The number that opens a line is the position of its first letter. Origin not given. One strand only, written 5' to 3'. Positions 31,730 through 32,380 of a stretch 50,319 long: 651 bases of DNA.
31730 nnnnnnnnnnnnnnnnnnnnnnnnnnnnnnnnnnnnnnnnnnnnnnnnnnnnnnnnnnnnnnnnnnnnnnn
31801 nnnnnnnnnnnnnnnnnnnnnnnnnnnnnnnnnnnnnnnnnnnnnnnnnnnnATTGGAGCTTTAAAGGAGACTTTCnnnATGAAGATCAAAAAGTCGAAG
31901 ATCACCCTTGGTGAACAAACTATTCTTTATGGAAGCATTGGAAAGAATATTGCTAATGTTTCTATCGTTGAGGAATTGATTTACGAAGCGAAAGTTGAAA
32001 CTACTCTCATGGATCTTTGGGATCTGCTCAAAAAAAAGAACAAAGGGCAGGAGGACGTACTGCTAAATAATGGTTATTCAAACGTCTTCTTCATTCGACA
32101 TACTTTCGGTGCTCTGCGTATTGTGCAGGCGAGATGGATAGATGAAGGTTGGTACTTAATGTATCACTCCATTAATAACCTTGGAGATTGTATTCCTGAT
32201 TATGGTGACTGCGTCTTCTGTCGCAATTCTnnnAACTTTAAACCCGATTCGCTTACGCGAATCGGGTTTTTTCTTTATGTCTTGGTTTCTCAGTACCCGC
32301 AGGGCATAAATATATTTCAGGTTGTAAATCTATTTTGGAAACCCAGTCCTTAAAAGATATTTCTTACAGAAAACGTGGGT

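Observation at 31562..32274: Compositionally foreign two-gene cassette of unknown function after map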

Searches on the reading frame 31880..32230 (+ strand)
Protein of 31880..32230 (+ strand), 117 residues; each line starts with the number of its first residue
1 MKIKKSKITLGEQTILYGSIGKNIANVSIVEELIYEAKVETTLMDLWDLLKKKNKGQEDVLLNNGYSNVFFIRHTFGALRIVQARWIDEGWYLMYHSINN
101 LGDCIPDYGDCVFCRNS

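Call 8: search_protein_families(library=pfam, proteins=[window:31880-32230:+], max_evalue=10)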
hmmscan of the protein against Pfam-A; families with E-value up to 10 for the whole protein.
window:31880-32230:+ (117 aa): 0 families

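Call 9: search_protein_families(library=phrogs, proteins=[window:31880-32230:+], max_evalue=10)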
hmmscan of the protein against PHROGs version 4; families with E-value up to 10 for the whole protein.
window:31880-32230:+ (117 aa): 1 family
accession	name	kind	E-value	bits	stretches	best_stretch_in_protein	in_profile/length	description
phrog_13001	-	unknown function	0.077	14.3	1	59-99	43-80/88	-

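Call 12: find_homologous_proteins(query=window:31880-32230:+, max_evalue=0.01)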
Query window:31880-32230:+ (117 aa): 1 proteins with E <= 0.01 among 8 candidates.
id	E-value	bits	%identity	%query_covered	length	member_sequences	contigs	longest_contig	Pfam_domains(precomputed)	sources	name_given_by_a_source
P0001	5.6e-74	264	100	100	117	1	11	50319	-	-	-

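Call 13: find_encoding_contigs(protein=P0001, flank=10000, max_places=10)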
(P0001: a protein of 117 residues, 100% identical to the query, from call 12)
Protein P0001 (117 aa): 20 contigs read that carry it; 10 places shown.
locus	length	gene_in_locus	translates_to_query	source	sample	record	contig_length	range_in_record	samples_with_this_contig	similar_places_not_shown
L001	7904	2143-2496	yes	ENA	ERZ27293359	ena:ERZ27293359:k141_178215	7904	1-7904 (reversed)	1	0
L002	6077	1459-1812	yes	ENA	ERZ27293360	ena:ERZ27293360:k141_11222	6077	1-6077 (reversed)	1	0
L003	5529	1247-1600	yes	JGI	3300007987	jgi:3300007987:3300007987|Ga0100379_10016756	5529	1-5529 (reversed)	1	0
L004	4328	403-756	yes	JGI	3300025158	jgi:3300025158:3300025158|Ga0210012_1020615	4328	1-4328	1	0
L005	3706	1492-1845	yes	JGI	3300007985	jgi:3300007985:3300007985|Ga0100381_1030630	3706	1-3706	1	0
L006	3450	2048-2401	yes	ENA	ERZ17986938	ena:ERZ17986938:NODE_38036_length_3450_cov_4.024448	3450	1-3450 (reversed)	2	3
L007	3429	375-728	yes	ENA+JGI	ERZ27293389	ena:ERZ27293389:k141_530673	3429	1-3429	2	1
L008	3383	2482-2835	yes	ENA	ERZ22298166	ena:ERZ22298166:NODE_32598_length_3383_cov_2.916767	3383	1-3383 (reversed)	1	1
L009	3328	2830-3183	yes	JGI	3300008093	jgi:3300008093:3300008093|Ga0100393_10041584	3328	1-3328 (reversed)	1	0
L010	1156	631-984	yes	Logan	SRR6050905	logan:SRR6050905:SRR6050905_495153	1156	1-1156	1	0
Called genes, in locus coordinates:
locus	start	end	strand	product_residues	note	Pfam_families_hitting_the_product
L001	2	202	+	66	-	?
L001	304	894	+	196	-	PF06414:Zeta_toxin, PF00406:ADK, PF13207:AAA_17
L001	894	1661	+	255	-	PF00557:Peptidase_M24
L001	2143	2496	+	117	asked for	-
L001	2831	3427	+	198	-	PF00334:NDK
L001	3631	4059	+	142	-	PF09997:DUF2238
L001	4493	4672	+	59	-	-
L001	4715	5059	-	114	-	PF00453:Ribosomal_L20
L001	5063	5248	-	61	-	PF01632:Ribosomal_L35p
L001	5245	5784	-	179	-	PF05198:IF3_N, PF00707:IF3_C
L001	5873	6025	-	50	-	-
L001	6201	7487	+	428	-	PF07478:Dala_Dala_lig_C (faint), PF13535:ATP-grasp_4, PF18603:LAL_C2 (weak)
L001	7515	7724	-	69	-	-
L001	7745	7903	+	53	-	?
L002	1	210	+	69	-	?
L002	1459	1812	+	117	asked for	-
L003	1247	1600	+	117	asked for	-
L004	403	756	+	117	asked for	-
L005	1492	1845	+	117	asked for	-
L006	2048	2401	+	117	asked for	-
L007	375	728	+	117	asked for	-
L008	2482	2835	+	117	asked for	-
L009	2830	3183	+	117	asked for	-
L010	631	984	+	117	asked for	-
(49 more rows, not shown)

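Call 26: search_protein_representatives(protein=window:31880-32230:+)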
Query: 117 residues. Proteins with E-value up to 0.001 (for the whole library): 625; up to 1e-10: 70; up to 1e-30: 2. The best 150 are listed.
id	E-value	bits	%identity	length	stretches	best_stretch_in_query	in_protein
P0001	1.8e-74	263.7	100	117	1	1-117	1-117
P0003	1.1e-59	216.0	38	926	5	27-105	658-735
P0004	1.3e-21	93.2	42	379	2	26-98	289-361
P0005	5.6e-18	81.5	40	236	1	9-102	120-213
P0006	4.0e-17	78.7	41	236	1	7-107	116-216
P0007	9.8e-17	77.4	45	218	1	5-116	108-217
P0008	2.9e-16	75.9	42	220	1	8-95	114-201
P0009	5.6e-16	75.0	39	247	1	6-101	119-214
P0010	9.3e-16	74.3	45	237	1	11-98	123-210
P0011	3.6e-15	72.4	46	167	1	10-99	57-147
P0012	3.8e-15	72.3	43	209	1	8-117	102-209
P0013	6.1e-15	71.6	39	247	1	9-117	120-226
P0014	5.3e-14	68.6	40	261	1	10-117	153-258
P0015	9.5e-14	67.8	45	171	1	27-117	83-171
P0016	1.3e-13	67.4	37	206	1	7-99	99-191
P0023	5.0e-13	65.5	41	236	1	8-117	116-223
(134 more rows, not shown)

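Call 29: search_protein_families(library=pfam, proteins=[P0003, P0004, P0005, P0007, P0008, P0012, P0013, P0023], max_evalue=1)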
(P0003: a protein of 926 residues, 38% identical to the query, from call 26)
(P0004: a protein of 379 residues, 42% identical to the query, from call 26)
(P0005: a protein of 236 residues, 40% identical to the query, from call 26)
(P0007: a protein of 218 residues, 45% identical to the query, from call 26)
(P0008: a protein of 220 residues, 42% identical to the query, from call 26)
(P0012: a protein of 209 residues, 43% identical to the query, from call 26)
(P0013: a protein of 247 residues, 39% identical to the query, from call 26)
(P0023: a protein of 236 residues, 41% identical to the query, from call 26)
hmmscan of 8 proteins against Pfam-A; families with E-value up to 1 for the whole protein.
P0003 (926 aa): 3 families
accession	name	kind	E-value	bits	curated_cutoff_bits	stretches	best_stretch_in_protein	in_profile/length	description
PF05981.17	CreA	-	0.019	15.4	25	0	604-677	13-88/131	CreA protein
PF15601.11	Imm70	-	0.25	11.5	26.7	0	839-878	6-45/131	Immunity protein 70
PF00207.28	A2M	-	0.27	11.5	21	0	740-781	34-77/92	Alpha-2-macroglobulin family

P0004 (379 aa): 2 families
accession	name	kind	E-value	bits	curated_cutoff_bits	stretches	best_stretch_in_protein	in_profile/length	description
PF02494.22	HYR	-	0.026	15.3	21.7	0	20-47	37-64/81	HYR domain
PF21440.4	aSelB_III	-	0.19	12.2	19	0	213-239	22-48/108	Archaeal selenocysteine-specific elongation factor, domain III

P0005 (236 aa): 1 family
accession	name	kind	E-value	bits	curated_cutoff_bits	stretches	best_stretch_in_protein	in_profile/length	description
PF13426.13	PAS_9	-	0.15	12.7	27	1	112-192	8-93/103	PAS domain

P0007 (218 aa): 0 families

P0008 (220 aa): 0 families

P0012 (209 aa): 0 families

P0013 (247 aa): 0 families

P0023 (236 aa): 0 families

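Call 35: find_encoding_contigs(protein=P0012, flank=6000, max_places=2)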
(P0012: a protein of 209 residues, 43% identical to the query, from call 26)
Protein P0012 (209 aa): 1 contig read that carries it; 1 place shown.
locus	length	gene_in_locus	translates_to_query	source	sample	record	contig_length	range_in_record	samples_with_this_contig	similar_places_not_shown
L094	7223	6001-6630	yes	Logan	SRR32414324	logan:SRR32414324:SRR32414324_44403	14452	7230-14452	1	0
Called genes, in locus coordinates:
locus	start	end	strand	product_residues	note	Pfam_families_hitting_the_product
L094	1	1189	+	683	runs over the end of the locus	PF02518:HATPase_c, PF00204:DNA_gyraseB, PF01751:Toprim, PF00986:DNA_gyraseB_C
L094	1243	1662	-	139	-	-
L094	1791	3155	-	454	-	PF07705:CARDB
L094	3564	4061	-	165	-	PF01230:HIT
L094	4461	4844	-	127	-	PF22296:bAvd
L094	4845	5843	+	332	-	PF00078:RVT_1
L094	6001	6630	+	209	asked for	-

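Call 57: search_solved_structures(query=A3, max_evalue=10)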
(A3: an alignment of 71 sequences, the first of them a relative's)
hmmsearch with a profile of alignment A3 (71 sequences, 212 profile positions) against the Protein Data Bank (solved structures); distinct sequences matched with E-value up to 10: 1.
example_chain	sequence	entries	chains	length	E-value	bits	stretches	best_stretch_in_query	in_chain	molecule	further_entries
4wpx_B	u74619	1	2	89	0.089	15.5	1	87-113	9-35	Putative SAC3 family protein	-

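Call 64: predict_structure(alignment_id=A3)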
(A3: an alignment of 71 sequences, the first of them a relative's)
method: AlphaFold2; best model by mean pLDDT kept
length: 209 residues; sequences in the alignment: 71
mean_pLDDT: 89.2   pTM: 0.75
mean pLDDT of the five models: 89.2, 89.0, 88.7, 88.6, 88.4
residues with pLDDT >= 90: 138; 70-90: 58; 50-70: 9; < 50: 4
segments of 3 or more residues with pLDDT < 50: none
pLDDT, mean of each block of 10 residues (from residue 1): 67 86 85 86 62 95 95 94 95 97 96 94 93 97 92 77 96 96 93 89 89
secondary structure, 60 per line:
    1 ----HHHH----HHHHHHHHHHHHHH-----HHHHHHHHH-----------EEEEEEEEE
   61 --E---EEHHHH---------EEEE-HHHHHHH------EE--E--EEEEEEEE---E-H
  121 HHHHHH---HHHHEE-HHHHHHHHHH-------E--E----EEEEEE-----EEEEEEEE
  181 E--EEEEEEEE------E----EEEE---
elements in order: H5-8 H13-26 H32-40 E52-60 H69-72 E82-85 H87-93 E107-114 H120-126 H130-133 H137-146 E162-167 E173-181 E184-191 E203-206

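Call 67: fold_search(model_id=the predicted structure, library=pdb)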
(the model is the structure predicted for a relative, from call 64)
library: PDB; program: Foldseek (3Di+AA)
matches with E <= 10: 135; with E <= 0.001: 0
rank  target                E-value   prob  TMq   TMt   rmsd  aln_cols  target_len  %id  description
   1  9y9z_35               4.4e-01  0.06  0.19  0.18  13.9       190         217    8  Cryo-EM structure of conoid fiber from Toxoplasma gondii (24-nm repeat) (released 2025-12-03)
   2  4hmt_A                9.6e-01  0.05  0.14  0.14  20.4       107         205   11  Crystal structure of PhzG from Pseudomonas fluorescens 2-79 in complex with hexahydrophenazine-1,6-dicarboxylic acid (released 2013-08-07)
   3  9xpg_C                1.3e+00  0.01  0.08  0.06  22.7       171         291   12  The structure of gp139 protein of phage phikz (released 2026-02-11)
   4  1h4r_A                1.6e+00  0.10  0.13  0.10  10.3        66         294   17  Crystal Structure of the FERM domain of Merlin, the Neurofibromatosis 2 Tumor Suppressor Protein. (released 2002-01-16)
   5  3gpr_B                1.8e+00  0.04  0.17  0.25   9.8       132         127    8  Crystal structure of rhodocetin (released 2009-12-15)
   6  9epn_A                1.8e+00  0.04  0.17  0.14  14.6       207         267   10  Crystal structure of HprS histidine kinase cytoplasmic fragment from Escherichia coli (released 2025-01-22)
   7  9y9z_36               1.9e+00  0.03  0.19  0.19  11.6       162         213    8  Cryo-EM structure of conoid fiber from Toxoplasma gondii (24-nm repeat) (released 2025-12-03)
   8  6s6y_D                2.1e+00  0.09  0.13  0.09   3.7        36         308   17  X-ray crystal structure of the formyltransferase/hydrolase complex (FhcABCD) from Methylorubrum extorquens in complex  (released 2019-12-04)
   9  1t9m_A                2.4e+00  0.01  0.14  0.14  22.9       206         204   11  X-ray crystal structure of phzG from pseudomonas aeruginosa (released 2004-11-02)
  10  9d93_Jb               2.4e+00  0.01  0.13  0.10  17.6       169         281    9  Mycobacteriophage Bxb1 tail tip - Composite map and model (released 2024-09-25)
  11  9io5_A                2.7e+00  0.04  0.12  0.06   9.6        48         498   25  Cryo-EM structure of G1-ATPase dimer from Mycoplasma mobile gliding machinery (released 2025-03-12)
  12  1ty9_A                2.9e+00  0.02  0.13  0.14  20.7       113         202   12  X-RAY CRYSTAL STRUCTURE OF PHZG FROM PSEUDOMONAS FLUORESCENS (released 2004-11-23)
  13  1nzl_A                3.0e+00  0.08  0.15  0.29   4.0        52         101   15  Crystal Structure of Src SH2 domain bound to doubly phosphorylated peptide PQpYEpYIPI (released 2003-04-22)
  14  4hms_B                3.0e+00  0.02  0.14  0.14  21.0       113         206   12  Crystal structure of PhzG from Pseudomonas fluorescens 2-79 in complex with a second FMN in the substrate binding site (released 2013-08-07)
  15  8rjo_B                3.2e+00  0.13  0.15  0.07   3.2        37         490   11  Serial femtosecond X-ray structure of a fluorescence optimized bathy phytochrome PAiRFP2 derived from wild-type Agp2 i (released 2025-05-14)
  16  8rjm_B                3.2e+00  0.09  0.14  0.06   2.4        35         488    8  Serial femtosecond X-ray structure of a fluorescence optimized bathy phytochrome PAiRFP2 derived from wild-type Agp2 i (released 2025-05-14)
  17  8zdj_S                3.2e+00  0.01  0.09  0.07  18.7       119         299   12  Cryo-EM structure of Mycobacteriophage Douge genome-packed connector (gp5, gp9, gp10, gp12 and gp13) (released 2025-06-25)
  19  9io5_B                3.4e+00  0.02  0.10  0.04  10.4        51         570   20  Cryo-EM structure of G1-ATPase dimer from Mycoplasma mobile gliding machinery (released 2025-03-12)
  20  9y9z_49               3.4e+00  0.02  0.18  0.17  11.9       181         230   10  Cryo-EM structure of conoid fiber from Toxoplasma gondii (24-nm repeat) (released 2025-12-03)
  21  5vqf_D                3.4e+00  0.01  0.10  0.07  17.3       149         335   10  Crystal Structure of pro-TGF-beta 1 (released 2017-11-15)
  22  5o95_D                3.9e+00  0.06  0.15  0.13   4.7        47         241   17  Structure of the putative methyltransferase Lpg2936 from Legionella pneumophila (released 2017-11-08)
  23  9l9p_H                3.9e+00  0.01  0.10  0.14  15.4       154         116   12  Cryo-EM structure of bacteriophage T1 tail tip complex (released 2025-03-12)
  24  5o96_D                4.4e+00  0.06  0.13  0.11   3.0        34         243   12  Structure of the putative methyltransferase Lpg2936 from Legionella pneumophila in complex with the bound cofactor SAM (released 2017-11-08)
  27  9ibz_C                4.4e+00  0.03  0.15  0.09  12.7        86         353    9  Chimeric mitochondrial DNA polymerase gamma ternary complex (mAhB) in human-like error-editing conformer (composite) (released 2025-06-04)
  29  9its_D                4.4e+00  0.03  0.12  0.06   9.3        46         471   26  Chloroflexus aurantiacus ADP-bound ATP synthase, state 1 (released 2025-03-19)
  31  9io5_J                4.4e+00  0.02  0.12  0.05   9.6        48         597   25  Cryo-EM structure of G1-ATPase dimer from Mycoplasma mobile gliding machinery (released 2025-03-12)
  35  5o95_A                4.6e+00  0.06  0.15  0.13   4.7        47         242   17  Structure of the putative methyltransferase Lpg2936 from Legionella pneumophila (released 2017-11-08)
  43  8rjt_A                5.2e+00  0.10  0.15  0.07   3.2        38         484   10  Serial femtosecond X-ray structure of a fluorescence optimized bathy phytochrome PAiRFP2 derived from wild-type Agp2 i (released 2025-05-14)
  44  8rjt_B                5.2e+00  0.04  0.14  0.07   4.2        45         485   11  Serial femtosecond X-ray structure of a fluorescence optimized bathy phytochrome PAiRFP2 derived from wild-type Agp2 i (released 2025-05-14)
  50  8rjm_A                5.5e+00  0.06  0.15  0.07   3.5        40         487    8  Serial femtosecond X-ray structure of a fluorescence optimized bathy phytochrome PAiRFP2 derived from wild-type Agp2 i (released 2025-05-14)
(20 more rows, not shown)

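Call 71: fold_search(model_id=the predicted structure, library=viral)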
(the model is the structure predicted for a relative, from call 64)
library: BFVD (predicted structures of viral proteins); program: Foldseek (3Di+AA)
matches with E <= 10: 289; with E <= 0.001: 0
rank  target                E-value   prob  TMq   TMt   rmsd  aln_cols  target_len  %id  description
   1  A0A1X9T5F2            9.0e-02  0.25  0.30  0.10  24.1       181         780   14  C-type lectin protein [Ranid herpesvirus 3]
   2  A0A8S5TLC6            3.0e-01  0.03  0.12  0.13  22.6       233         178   11  Uncharacterized protein [Siphoviridae sp. ctTIi48]
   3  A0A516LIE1            3.8e-01  0.08  0.13  0.08  12.9       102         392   15  (no name in the UniProt tables at hand)
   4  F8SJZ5                4.1e-01  0.35  0.17  0.36   4.6        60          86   13  Uncharacterized protein 121 [Pseudomonas phage PhiPA3]
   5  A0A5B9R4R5            4.3e-01  0.38  0.18  0.11   6.1        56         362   16  Uncharacterized protein [Cacatuid alphaherpesvirus 2]
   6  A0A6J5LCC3            4.9e-01  0.09  0.15  0.15  12.3       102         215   13  Uncharacterized protein [uncultured Caudovirales phage]
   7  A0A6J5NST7            5.9e-01  0.02  0.14  0.06  19.7       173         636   12  Uncharacterized protein [uncultured Caudovirales phage]
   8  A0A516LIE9            6.6e-01  0.06  0.13  0.16  12.4       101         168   11  (no name in the UniProt tables at hand)
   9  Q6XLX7                8.4e-01  0.01  0.11  0.06  24.6       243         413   10  FirrV-1-C1 [Feldmannia irregularis virus a]
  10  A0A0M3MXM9            1.0e+00  0.09  0.24  0.30  13.6       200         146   10  Membrane protein UL45 [Testudinid alphaherpesvirus 3]
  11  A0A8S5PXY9            1.0e+00  0.06  0.15  0.13  12.3       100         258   14  Tail fiber protein [Podoviridae sp. ctIlO27]
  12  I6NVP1                1.0e+00  0.04  0.11  0.08   9.9        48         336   12  Tail fiber protein [Burkholderia phage DC1]
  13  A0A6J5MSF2            1.1e+00  0.02  0.16  0.13  15.3       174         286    9  Uncharacterized protein [uncultured Caudovirales phage]
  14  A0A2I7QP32            1.2e+00  0.10  0.18  0.33  11.6        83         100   12  (no name in the UniProt tables at hand)
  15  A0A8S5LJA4            1.3e+00  0.14  0.12  0.20   1.9        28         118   28  Uncharacterized protein [Siphoviridae sp. ct3o911]
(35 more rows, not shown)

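Call 93: search_protein_families(library=padloc, proteins=[window:31880-32230:+, P0012], max_evalue=0.1)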
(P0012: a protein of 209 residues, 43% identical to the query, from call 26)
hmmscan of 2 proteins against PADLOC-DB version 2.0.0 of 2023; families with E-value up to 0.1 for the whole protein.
window:31880-32230:+ (117 aa): 0 families

P0012 (209 aa): 0 families

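Call 94: search_protein_families(library=ncbifam, proteins=[window:31880-32230:+, P0012, L094:4845-5840:+, L094:4461-4844:-], max_evalue=0.01)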
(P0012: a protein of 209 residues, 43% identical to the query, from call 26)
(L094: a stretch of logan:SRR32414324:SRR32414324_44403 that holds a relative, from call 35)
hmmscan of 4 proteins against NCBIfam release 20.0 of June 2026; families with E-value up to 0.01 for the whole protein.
window:31880-32230:+ (117 aa): 0 families

P0012 (209 aa): 0 families

L094:4845-5840:+ (332 aa): 7 families
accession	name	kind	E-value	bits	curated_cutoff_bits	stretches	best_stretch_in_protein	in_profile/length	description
TIGR04416.1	group_II_RT_mat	equivalog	2.5e-39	135.4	300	1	27-321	23-314/353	group II intron reverse transcriptase/maturase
NF041747.1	Drt3a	equivalog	8.5e-23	81.3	200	1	130-256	110-237/412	antiviral reverse transcriptase Drt3a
NF038233.2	retron_St85_RT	exception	1.6e-20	73.6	235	1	122-252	80-210/289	retron St85 family RNA-directed DNA polymerase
NF041746.1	Drt2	equivalog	1.9e-14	53.7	390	1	171-297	214-347/416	antiviral reverse transcriptase Drt2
NF042941.1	Retron_TIR_antiphage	equivalog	6.5e-10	38.4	600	1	124-237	85-197/464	TIR domain-containing anti-phage reverse transcriptase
TIGR04499.1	abortive_AbiA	subfamily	4.5e-08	32.3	250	1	87-243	100-274/615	AbiA family abortive infection protein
NF041750.1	Drt5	equivalog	2.4e-07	30.1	550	1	112-244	108-239/484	antiviral reverse transcriptase Drt5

L094:4461-4844:- (127 aa): 1 family
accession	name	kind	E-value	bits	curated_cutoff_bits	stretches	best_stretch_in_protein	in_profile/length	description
NF033474.1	DivGenRetAVD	equivalog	4.6e-15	55.8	80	1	27-118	15-104/104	diversity-generating retroelement protein Avd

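Call 102: predict_structure(alignment_id=A5)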
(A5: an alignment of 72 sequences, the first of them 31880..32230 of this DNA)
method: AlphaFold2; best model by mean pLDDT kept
length: 117 residues; sequences in the alignment: 72
mean_pLDDT: 67.8   pTM: 0.57
mean pLDDT of the five models: 67.8, 64.5, 64.0, 58.3, 57.3
residues with pLDDT >= 90: 0; 70-90: 44; 50-70: 70; < 50: 3
segments of 3 or more residues with pLDDT < 50: none
pLDDT, mean of each block of 10 residues (from residue 1): 63 65 56 59 80 70 68 74 84 78 59 53
secondary structure, 60 per line:
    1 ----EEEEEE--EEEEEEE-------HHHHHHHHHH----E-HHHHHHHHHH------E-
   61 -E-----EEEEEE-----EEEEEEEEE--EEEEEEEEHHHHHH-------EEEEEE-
elements in order: E5-10 E13-19 H27-36 H43-52 E68-73 E79-87 E90-97 H98-103 E111-116

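Call 107: fold_search(model_id=the predicted structure, library=pdb)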
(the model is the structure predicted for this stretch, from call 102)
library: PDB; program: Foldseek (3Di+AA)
matches with E <= 10: 257; with E <= 0.001: 0
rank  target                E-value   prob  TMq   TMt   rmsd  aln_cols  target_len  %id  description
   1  8oks_A                4.7e-01  0.41  0.45  0.47   5.2       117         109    9  Crystal structure of Bdellovibrio bacteriovorus Bd2740 C-terminal domain (released 2023-10-25)
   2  3gpr_B                6.7e-01  0.23  0.40  0.38   6.7       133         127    6  Crystal structure of rhodocetin (released 2009-12-15)
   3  6r0w_F                9.5e-01  0.08  0.19  0.06   9.7        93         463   13  Thermus thermophilus V/A-type ATPase/synthase, rotational state 2 (released 2019-08-28)
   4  4yec_A                1.1e+00  0.11  0.27  0.26  11.2       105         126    8  Crystal structure of a clostripain (PARMER_00083) from Parabacteroides merdae ATCC 43184 in complex with peptide inhib (released 2016-03-16)
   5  9y9z_35               1.2e+00  0.08  0.23  0.13  14.7       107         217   14  Cryo-EM structure of conoid fiber from Toxoplasma gondii (24-nm repeat) (released 2025-12-03)
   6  5y5x_D                1.2e+00  0.08  0.19  0.06  10.2        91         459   12  V/A-type ATPase/synthase from Thermus thermophilus, rotational state 1 (released 2018-01-17)
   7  8oks_B                1.3e+00  0.25  0.44  0.45   5.3       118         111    7  Crystal structure of Bdellovibrio bacteriovorus Bd2740 C-terminal domain (released 2023-10-25)
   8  9n81_C                1.4e+00  0.09  0.28  0.17  11.4       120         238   12  A gap-filling complex with Pol mu engaged in the NHEJ Pathway (released 2025-04-23)
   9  5hgq_B                1.4e+00  0.06  0.21  0.07  13.4       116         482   20  Loa loa Lysyl-tRNA synthetase in complex with Cladosporin. (released 2016-10-26)
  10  4wy9                  1.7e+00  0.06  0.25  0.12  16.5       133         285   13  Crystal structure of the periplasmic sensory domain of the Campylobacter jejuni chemoreceptor Tlp1 (released 2016-03-09)
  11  5eln_C                1.7e+00  0.06  0.23  0.07  13.3       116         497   14  Crystal Structure of Lysyl-tRNA Synthetase from Cryptosporidium parvum complexed with L-lysine (released 2016-11-16)
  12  6sy0_A                1.7e+00  0.03  0.19  0.17  14.3       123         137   16  Structure of the Plasmodium falciparum SIP2 DNA-binding AP2 tandem repeat in complex with two SPE2 half-sites (released 2020-10-07)
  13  3tw8_C                1.9e+00  0.09  0.27  0.10  12.7        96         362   11  GEF domain of DENND 1B in complex with Rab GTPase Rab35 (released 2011-11-16)
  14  5eln_D                1.9e+00  0.06  0.23  0.07  13.4       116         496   14  Crystal Structure of Lysyl-tRNA Synthetase from Cryptosporidium parvum complexed with L-lysine (released 2016-11-16)
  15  8eu9_W                2.2e+00  0.12  0.24  0.08   7.7        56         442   12  Class1 of the INO80-Nucleosome complex (released 2023-07-12)
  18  8s0v_B                2.6e+00  0.05  0.22  0.07  13.4       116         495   14  Crystal structure of Cryptosporidium parvum - Trypanosoma cruzi mutant lysyl tRNA synthetase in complex with inhibitor (released 2025-03-05)
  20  9j9h_d                2.7e+00  0.14  0.32  0.45   8.3        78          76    9  High-resolution cryo-EM structure of the Plasmodium falciparum 80S ribosome bound to RACK1 and E-tRNA (released 2025-06-04)
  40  8wrp_A                3.5e+00  0.03  0.23  0.07  18.6       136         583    9  Cryo-EM structure of Cas12-1 with 20 nt complementary heteroduplex (released 2025-04-16)
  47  8wrq_A                4.1e+00  0.02  0.23  0.07  18.6       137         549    8  Cryo-EM structure of Cas12-1 with 14 nt complementary heteroduplex (released 2025-04-16)
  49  9l8e_A                4.1e+00  0.02  0.17  0.14  12.1       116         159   10  Structure of Gh-TDH with Additional N-Terminus in Complex with Double-Stranded DNA Containing a 2-Nucleotide 5' Overha (released 2025-12-31)
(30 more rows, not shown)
